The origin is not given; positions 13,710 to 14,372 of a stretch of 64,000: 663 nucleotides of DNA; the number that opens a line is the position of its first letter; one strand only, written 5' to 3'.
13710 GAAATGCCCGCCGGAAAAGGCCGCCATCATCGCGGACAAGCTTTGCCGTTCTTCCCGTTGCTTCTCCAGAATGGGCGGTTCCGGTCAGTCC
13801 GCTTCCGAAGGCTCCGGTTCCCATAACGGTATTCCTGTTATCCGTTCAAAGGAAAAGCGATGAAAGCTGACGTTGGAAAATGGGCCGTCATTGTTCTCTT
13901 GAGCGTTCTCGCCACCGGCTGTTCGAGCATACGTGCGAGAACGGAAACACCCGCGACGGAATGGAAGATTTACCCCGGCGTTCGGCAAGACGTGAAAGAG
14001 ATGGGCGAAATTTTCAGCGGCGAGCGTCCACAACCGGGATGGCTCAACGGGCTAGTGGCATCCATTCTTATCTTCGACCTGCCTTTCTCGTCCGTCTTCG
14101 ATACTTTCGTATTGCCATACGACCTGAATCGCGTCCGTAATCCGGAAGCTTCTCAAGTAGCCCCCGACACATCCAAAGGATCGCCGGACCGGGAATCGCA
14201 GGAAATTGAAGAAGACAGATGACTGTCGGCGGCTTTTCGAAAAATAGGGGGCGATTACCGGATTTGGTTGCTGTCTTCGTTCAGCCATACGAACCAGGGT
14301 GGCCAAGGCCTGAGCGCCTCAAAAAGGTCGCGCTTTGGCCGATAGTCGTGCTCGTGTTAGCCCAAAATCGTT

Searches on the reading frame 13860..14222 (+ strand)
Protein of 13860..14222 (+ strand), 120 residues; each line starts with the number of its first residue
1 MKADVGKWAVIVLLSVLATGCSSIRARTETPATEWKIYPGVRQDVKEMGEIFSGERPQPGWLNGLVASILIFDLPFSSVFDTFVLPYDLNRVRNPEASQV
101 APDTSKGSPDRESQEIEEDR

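Call 67: search_protein_families(library=pfam, proteins=[window:13860-14222:+], max_evalue=0.001)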
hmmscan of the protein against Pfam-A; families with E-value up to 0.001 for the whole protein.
window:13860-14222:+ (120 aa): 1 family
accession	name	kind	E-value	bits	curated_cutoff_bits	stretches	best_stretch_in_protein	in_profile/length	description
PF07119.17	DUF1375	-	1.8e-15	57.3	20.3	1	35-89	1-51/51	Protein of unknown function (DUF1375)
